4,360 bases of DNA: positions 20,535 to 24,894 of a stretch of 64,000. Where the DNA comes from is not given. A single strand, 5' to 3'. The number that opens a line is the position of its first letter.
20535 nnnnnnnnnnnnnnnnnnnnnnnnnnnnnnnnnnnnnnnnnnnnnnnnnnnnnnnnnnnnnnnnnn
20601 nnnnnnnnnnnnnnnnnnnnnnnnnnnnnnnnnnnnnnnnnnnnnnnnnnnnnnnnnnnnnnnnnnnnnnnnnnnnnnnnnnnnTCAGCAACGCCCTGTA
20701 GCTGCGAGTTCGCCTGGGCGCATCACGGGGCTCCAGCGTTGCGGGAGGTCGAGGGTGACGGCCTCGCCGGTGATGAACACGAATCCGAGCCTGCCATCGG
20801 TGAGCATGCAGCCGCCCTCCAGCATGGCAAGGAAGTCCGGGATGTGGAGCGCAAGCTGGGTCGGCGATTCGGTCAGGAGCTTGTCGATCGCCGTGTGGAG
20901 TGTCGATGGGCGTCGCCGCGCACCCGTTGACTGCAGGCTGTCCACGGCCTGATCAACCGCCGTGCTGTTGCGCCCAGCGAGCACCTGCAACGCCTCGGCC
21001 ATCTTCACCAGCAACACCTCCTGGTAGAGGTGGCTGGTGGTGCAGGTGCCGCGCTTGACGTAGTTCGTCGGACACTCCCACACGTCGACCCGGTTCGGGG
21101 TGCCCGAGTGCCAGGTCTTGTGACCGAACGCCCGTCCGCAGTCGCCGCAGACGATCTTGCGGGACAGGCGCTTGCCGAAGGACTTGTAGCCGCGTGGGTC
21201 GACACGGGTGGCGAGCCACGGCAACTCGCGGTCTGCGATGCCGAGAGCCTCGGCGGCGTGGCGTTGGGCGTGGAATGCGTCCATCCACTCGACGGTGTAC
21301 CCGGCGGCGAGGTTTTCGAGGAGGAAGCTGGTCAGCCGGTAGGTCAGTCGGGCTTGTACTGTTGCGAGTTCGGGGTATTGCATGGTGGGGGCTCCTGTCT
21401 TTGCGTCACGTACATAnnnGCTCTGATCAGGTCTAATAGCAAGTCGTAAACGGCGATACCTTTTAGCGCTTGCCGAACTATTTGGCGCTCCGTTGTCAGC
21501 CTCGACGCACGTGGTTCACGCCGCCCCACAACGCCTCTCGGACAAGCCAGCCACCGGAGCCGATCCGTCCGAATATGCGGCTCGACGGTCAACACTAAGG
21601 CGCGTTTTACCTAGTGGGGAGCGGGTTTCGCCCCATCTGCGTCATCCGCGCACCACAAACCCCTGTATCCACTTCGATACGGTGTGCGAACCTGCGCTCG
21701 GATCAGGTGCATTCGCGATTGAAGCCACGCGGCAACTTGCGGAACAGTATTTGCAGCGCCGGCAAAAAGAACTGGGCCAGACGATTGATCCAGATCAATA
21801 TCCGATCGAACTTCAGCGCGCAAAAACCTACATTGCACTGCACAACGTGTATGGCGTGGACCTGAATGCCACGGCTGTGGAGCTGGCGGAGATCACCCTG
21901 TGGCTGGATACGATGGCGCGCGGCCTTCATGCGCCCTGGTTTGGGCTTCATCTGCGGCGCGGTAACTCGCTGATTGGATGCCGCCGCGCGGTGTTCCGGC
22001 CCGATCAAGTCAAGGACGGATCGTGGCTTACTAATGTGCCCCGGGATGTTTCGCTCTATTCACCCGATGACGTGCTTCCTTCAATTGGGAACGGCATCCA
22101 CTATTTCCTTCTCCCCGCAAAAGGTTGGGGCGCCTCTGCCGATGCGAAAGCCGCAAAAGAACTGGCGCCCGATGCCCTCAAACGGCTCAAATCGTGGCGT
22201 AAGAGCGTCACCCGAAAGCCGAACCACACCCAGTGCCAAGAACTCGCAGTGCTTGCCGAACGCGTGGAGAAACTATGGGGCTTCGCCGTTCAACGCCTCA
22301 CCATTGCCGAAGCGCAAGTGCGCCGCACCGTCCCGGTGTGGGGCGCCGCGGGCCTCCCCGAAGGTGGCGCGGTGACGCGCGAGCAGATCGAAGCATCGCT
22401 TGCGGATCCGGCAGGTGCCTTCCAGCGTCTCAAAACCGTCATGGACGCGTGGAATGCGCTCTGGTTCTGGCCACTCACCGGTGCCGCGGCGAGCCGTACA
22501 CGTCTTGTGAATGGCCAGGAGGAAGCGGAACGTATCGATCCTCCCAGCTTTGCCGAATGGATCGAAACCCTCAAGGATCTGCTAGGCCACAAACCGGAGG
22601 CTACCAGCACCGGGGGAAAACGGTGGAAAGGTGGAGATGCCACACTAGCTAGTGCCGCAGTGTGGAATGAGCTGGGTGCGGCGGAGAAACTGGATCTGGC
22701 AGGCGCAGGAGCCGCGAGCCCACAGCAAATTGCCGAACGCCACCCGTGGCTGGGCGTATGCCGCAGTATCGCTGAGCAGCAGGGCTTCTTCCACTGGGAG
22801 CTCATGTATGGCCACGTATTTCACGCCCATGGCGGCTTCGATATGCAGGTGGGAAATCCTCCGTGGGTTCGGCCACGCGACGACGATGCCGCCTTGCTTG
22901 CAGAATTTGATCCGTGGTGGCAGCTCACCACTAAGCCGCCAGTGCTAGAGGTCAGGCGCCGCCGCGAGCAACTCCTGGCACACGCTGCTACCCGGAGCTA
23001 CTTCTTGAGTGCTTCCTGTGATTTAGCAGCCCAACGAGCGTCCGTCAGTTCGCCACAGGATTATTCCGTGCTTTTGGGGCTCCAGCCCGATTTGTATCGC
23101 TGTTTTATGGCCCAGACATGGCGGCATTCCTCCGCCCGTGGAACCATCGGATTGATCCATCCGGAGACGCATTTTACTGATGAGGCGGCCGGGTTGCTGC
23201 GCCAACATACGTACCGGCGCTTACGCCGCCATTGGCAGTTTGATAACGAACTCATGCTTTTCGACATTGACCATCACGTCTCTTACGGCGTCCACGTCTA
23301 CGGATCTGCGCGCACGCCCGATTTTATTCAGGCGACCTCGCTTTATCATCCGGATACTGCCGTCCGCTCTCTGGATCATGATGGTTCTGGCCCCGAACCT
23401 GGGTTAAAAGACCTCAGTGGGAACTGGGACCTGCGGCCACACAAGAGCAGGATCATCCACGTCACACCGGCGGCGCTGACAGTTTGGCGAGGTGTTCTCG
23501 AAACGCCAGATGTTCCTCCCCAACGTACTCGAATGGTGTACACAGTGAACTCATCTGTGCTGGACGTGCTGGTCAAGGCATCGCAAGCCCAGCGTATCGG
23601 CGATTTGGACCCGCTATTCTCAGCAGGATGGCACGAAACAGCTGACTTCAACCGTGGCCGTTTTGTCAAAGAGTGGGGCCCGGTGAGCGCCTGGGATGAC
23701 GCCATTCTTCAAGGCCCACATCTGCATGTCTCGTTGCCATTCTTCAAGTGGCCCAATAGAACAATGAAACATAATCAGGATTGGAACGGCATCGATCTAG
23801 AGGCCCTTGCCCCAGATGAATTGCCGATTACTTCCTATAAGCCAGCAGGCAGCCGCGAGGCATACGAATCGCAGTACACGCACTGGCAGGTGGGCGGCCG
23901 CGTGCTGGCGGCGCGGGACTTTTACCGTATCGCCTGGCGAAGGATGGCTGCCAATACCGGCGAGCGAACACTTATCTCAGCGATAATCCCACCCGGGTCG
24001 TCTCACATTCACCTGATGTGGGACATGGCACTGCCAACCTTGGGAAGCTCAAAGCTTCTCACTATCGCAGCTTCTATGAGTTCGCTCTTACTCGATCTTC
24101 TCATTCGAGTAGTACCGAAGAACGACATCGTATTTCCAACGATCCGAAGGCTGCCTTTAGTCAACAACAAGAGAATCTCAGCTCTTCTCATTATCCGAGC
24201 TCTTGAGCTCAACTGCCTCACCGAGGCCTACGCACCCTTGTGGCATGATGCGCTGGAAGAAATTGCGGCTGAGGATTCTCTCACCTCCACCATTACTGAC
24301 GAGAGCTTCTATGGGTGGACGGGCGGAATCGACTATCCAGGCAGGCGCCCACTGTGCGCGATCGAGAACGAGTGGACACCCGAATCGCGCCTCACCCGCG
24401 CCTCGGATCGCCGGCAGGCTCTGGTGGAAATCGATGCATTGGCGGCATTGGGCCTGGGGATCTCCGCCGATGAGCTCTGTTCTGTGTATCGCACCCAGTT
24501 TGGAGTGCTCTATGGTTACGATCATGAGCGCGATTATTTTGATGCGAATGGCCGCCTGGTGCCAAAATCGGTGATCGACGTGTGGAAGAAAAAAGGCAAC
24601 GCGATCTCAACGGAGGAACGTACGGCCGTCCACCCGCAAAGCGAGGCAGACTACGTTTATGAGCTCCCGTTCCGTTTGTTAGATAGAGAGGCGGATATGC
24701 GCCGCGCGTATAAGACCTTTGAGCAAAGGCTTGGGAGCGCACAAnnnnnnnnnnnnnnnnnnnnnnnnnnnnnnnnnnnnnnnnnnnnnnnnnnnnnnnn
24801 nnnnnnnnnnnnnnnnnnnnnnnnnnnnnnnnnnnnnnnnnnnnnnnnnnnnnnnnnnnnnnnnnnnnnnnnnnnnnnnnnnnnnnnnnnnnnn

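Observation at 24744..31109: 2121-aa single polypeptide stacking SF2 helicase, several Cys4 modules, DUF1998 and a Vsr/DUF559-like nuclease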

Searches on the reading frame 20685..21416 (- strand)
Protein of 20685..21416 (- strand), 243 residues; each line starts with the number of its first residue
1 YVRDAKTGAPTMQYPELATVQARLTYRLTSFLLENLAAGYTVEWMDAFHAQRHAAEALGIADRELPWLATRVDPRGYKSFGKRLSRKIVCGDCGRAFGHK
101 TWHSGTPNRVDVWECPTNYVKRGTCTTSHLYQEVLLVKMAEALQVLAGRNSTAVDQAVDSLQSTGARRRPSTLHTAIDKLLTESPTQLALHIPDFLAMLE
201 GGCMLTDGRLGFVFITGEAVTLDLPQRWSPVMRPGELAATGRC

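Call 5: search_protein_families(library=pfam, proteins=[window:20685-21416:-], max_evalue=0.01)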
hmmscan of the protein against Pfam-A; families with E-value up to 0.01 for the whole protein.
window:20685-21416:- (243 aa): 1 family
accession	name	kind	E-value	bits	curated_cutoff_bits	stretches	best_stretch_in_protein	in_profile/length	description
PF13408.12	Zn_ribbon_recom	-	1.3e-08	35.5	25.3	1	84-135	2-49/58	Recombinase zinc beta ribbon domain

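Call 6: search_protein_families(library=padloc, proteins=[window:20685-21416:-], max_evalue=0.001)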
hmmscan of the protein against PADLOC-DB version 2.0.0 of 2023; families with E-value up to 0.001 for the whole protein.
window:20685-21416:- (243 aa): 0 families

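Call 88: find_homologous_proteins(query=window:20685-21383:-, max_evalue=0.00001)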
Query window:20685-21383:- (232 aa): 81 proteins with E <= 0.00001 among 831 candidates.
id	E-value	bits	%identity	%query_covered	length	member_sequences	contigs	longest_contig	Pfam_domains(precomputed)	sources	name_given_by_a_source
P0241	2.9e-153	526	99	100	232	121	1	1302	PF13408.13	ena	-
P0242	1.2e-147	508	96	100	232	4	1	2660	PF13408.13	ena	-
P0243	2.9e-145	500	94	100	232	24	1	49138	PF13408.13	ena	-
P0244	1.2e-142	491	94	100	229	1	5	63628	-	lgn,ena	-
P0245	1.1e-141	488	91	100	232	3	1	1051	PF13408.13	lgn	-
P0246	1.5e-139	481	91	100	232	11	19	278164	PF13408.13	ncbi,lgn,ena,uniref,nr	ncbi:zinc ribbon domain-containing protein [Cutibacterium avidum]|uniref:zinc ribbon domain-containi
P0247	7.6e-139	479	90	100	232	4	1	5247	PF13408.13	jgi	jgi:hypothetical protein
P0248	1.3e-138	478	89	100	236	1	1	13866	PF13408.13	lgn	-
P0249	3.3e-136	470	88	100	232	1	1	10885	PF13408.13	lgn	-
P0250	4.4e-133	460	87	100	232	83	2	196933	PF13408.13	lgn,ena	-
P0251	1.6e-132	458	86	100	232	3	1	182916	PF13408.13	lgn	-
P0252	2.3e-132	458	86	100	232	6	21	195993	PF13408.13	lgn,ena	-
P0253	8.2e-132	456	85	100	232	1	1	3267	PF13408.13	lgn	-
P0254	9.3e-132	456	85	100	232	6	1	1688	PF13408.13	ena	-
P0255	3.1e-131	454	85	100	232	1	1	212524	PF13408.13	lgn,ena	-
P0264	7.9e-127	440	82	100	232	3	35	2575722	PF13408.13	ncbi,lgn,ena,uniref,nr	ncbi:MAG: zinc ribbon domain-containing protein [Cutibacterium avidum]|uniref:zinc ribbon domain-con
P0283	6.9e-99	348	65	100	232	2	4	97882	PF13408.13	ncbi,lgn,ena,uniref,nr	ncbi:zinc ribbon domain-containing protein [Corynebacterium mastitidis]|uniref:zinc ribbon domain-co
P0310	5.7e-50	188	45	94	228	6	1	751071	PF13408.13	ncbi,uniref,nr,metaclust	ncbi:zinc ribbon domain-containing protein [Propionimicrobium sp. BV2F7]|uniref:zinc ribbon domain-c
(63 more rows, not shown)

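Call 89: find_encoding_contigs(protein=P0264, flank=10000, max_places=2)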
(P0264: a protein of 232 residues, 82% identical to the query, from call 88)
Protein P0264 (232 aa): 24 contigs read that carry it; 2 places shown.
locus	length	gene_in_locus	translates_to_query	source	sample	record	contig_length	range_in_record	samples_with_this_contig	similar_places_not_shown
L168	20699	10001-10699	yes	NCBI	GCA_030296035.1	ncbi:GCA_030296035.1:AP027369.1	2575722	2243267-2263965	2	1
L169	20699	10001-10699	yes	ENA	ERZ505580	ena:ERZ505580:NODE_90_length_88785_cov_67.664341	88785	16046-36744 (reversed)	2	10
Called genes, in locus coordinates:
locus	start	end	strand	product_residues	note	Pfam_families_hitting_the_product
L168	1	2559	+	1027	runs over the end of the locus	PF22907:Ams1-like_1st, PF01074:Glyco_hydro_38N, PF09261:Alpha-mann_mid, PF07748:Glyco_hydro_38C, PF17677:Glyco_hydro38C2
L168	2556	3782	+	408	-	-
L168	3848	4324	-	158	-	PF01467:CTP_transf_like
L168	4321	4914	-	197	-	PF03602:Cons_hypoth95, PF05175:MTS (weak), PF02086:MethyltransfD12 (faint), PF06325:PrmA (weak), PF13847:Methyltransf_31 (weak), PF13649:Methyltransf_25 (weak)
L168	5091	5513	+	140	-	PF12900:Pyridox_ox_2, PF01243:PNPOx_N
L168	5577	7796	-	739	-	PF00270:DEAD, PF04851:ResIII, PF00271:Helicase_C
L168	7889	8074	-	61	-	PF00830:Ribosomal_L28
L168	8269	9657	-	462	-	PF07669:Eco57I (faint), PF18135:Type_ISP_C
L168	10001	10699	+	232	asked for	PF13408:Zn_ribbon_recom (weak)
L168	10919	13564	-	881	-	PF00270:DEAD, PF04851:ResIII (weak), PF00271:Helicase_C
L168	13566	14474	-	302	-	PF08878:HamA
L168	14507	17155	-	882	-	PF04851:ResIII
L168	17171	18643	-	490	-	PF01555:N6_N4_Mtase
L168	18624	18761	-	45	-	-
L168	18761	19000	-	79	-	PF12728:HTH_17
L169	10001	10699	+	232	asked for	PF13408:Zn_ribbon_recom (weak)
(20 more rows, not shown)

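Call 90: find_encoding_contigs(protein=P0283, flank=10000, max_places=2)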
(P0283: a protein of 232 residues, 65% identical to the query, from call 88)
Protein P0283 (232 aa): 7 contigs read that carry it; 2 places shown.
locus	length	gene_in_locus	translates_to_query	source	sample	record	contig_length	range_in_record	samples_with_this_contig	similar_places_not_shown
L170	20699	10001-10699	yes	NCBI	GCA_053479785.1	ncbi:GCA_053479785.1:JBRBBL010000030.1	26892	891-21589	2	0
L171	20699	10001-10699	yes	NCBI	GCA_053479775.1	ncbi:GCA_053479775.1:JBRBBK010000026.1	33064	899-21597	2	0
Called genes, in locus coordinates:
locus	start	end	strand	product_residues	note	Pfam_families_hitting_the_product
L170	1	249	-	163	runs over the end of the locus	PF08240:ADH_N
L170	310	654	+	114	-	PF01638:HxlR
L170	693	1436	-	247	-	PF00005:ABC_tran, PF02463:SMC_N, PF13304:AAA_21 (faint)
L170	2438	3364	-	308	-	PF01032:FecCD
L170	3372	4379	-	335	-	PF01497:Peripla_BP_2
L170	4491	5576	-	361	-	PF00724:Oxidored_FMN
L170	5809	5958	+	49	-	PF04237:YjbR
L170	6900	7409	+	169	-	PF13310:Virulence_RhuM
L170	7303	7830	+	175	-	PF13310:Virulence_RhuM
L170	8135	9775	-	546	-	PF02384:N6_Mtase, PF20473:MmeI_Mtase (weak), PF01170:UPF0020, PF07669:Eco57I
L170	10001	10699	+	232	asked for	PF13408:Zn_ribbon_recom (weak)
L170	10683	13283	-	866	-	PF04851:ResIII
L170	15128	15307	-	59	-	PF13443:HTH_26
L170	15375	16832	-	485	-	PF14311:DUF4379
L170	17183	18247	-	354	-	PF13588:HSDR_N_2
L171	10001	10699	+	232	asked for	PF13408:Zn_ribbon_recom (weak)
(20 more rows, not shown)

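Call 91: find_encoding_contigs(protein=P0310, flank=10000, max_places=2)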
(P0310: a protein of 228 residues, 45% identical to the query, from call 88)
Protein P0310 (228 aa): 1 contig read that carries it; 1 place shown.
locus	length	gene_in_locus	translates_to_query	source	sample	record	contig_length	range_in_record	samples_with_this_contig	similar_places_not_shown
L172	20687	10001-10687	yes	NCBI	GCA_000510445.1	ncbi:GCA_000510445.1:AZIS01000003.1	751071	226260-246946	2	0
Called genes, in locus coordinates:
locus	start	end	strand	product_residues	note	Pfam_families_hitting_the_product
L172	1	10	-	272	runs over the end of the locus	PF13672:PP2C_2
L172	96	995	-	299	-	-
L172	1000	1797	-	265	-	PF01694:Rhomboid, PF08551:DUF1751 (weak)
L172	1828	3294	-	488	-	PF00012:HSP70, PF06723:MreB_Mbl (faint)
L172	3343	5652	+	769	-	PF00122:E1-E2_ATPase, PF00702:Hydrolase, PF08282:Hydrolase_3 (faint)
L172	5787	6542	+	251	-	PF06168:DUF981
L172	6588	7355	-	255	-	PF01925:TauE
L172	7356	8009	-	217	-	PF00657:Lipase_GDSL, PF13472:Lipase_GDSL_2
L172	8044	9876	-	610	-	PF20473:MmeI_Mtase, PF07669:Eco57I (weak), PF20466:MmeI_TRD, PF20467:MmeI_C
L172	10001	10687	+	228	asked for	PF13408:Zn_ribbon_recom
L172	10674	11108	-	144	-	-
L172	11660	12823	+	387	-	PF18643:RE_BsaWI (weak)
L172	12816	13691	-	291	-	PF01555:N6_N4_Mtase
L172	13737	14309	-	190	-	PF12161:HsdM_N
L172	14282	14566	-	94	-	PF13443:HTH_26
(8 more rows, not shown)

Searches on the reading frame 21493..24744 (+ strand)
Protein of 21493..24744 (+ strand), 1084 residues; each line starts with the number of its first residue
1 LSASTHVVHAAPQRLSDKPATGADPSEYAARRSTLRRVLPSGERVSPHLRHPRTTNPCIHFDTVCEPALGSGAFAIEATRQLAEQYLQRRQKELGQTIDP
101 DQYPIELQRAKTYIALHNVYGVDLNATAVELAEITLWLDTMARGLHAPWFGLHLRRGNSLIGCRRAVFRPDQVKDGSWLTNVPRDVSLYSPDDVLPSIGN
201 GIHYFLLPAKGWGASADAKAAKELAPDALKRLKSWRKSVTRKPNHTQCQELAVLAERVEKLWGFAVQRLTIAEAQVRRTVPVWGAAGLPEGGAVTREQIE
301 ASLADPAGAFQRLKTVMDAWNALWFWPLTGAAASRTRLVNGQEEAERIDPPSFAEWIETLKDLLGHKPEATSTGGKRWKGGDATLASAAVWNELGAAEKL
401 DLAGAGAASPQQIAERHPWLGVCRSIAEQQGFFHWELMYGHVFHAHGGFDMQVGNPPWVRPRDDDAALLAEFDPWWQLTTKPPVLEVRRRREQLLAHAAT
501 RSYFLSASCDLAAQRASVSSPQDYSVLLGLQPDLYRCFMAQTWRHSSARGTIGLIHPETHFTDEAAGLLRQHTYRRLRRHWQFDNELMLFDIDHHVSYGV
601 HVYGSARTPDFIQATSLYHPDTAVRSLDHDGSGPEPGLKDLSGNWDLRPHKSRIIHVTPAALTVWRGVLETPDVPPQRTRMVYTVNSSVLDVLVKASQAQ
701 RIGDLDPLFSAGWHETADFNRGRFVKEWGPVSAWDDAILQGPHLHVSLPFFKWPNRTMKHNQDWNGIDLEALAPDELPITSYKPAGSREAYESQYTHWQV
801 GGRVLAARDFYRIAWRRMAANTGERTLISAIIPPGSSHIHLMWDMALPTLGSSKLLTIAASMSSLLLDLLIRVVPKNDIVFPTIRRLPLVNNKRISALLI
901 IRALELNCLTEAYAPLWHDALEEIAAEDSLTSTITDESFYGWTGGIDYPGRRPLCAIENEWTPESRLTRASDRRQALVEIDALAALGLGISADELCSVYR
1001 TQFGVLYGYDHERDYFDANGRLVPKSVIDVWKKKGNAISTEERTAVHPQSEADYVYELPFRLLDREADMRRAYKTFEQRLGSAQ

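Call 5: search_protein_families(library=pfam, proteins=[window:21493-24744:+], max_evalue=0.01)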
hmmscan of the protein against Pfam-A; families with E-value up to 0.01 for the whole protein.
window:21493-24744:+ (1084 aa): 2 families
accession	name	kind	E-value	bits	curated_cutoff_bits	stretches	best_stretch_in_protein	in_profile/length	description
PF07669.17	Eco57I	-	1.5e-12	48.4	25.3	1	427-466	53-92/171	Eco57I restriction-modification methylase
PF20473.4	MmeI_Mtase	-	3.8e-05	23.4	27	1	63-139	22-85/259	MmeI, DNA-methyltransferase domain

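Call 6: search_protein_families(library=padloc, proteins=[window:21493-24744:+], max_evalue=0.001)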
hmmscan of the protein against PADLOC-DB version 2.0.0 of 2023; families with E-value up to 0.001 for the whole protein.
window:21493-24744:+ (1084 aa): 20 families
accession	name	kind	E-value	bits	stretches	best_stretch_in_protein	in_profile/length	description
PDLC03611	REase_MTase_IIG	-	6.2e-289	959.8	2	60-920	551-1404/1532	Type IIG restriction enzyme-methyltransferase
PDLC03614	REase_MTase_IIG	-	6.5e-92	307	2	425-1023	925-1507/1584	Type IIG restriction enzyme-methyltransferase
PDLC02643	DrmMI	-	3.2e-26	89.5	2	64-165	604-721/1347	DrmMI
PDLC02638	DrmMI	-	2.8e-19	66.8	1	63-165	601-720/935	DrmMI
PDLC03622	REase_MTase_IIG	-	3.2e-19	65.8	2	420-481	799-861/1524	Type IIG restriction enzyme-methyltransferase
PDLC02644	DrmMI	-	1.4e-16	57.6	2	63-165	112-231/988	DrmMI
PDLC02639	DrmMI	-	8.4e-14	48.8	1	60-166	285-390/803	DrmMI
PDLC03618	REase_MTase_IIG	-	1.3e-11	40.6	1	63-165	596-715/1429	Type IIG restriction enzyme-methyltransferase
PDLC03609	REase_MTase_IIG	-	1.7e-11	40.7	1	63-162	438-533/1066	Type IIG restriction enzyme-methyltransferase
PDLC03629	REase_MTase_IIG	-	2.1e-11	40.4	1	64-163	438-536/1182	Type IIG restriction enzyme-methyltransferase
PDLC02645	DrmMI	-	3.1e-10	36.9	1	64-166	597-716/772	DrmMI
PDLC03620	REase_MTase_IIG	-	4e-10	36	1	111-164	674-727/1378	Type IIG restriction enzyme-methyltransferase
PDLC03613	REase_MTase_IIG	-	3.6e-09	32.9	1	116-174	568-625/1250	Type IIG restriction enzyme-methyltransferase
PDLC02646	DrmMI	-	1.6e-08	31.2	1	110-164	45-99/792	DrmMI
PDLC03604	REase_MTase_IIG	-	2.7e-07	27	1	68-141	396-473/1011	Type IIG restriction enzyme-methyltransferase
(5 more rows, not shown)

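Call 9: search_protein_families(library=ncbifam, proteins=[window:21493-24744:+], max_evalue=0.1)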
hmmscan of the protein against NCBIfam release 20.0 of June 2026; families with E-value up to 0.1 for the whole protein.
window:21493-24744:+ (1084 aa): 5 families
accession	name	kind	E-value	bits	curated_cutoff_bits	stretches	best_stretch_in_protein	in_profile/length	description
NF033452.1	BREX_1_MTaseX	exception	0.00071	17.5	500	1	63-141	316-380/1210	BREX-1 system adenine-specific DNA-methyltransferase PglX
NF033455.1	BREX_6_MTaseX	exception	0.0064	14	900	1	64-141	332-401/1319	BREX-6 system adenine-specific DNA-methyltransferase PglX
TIGR02987.1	met_A_Alw26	exception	0.0077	15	353.5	0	448-573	112-213/523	Alw26I/Eco31I/Esp3I family type II restriction adenine-specific DNA-methyltransferase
NF033451.1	BREX_2_MTaseX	equivalog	0.0084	13.8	400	1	64-167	227-322/1185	BREX-2 system adenine-specific DNA-methyltransferase PglX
NF047738.1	antiphage_MADS2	equivalog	0.099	10.9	720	0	62-140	333-409/654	methylation-associated defense system DNA methyltransferase MAD2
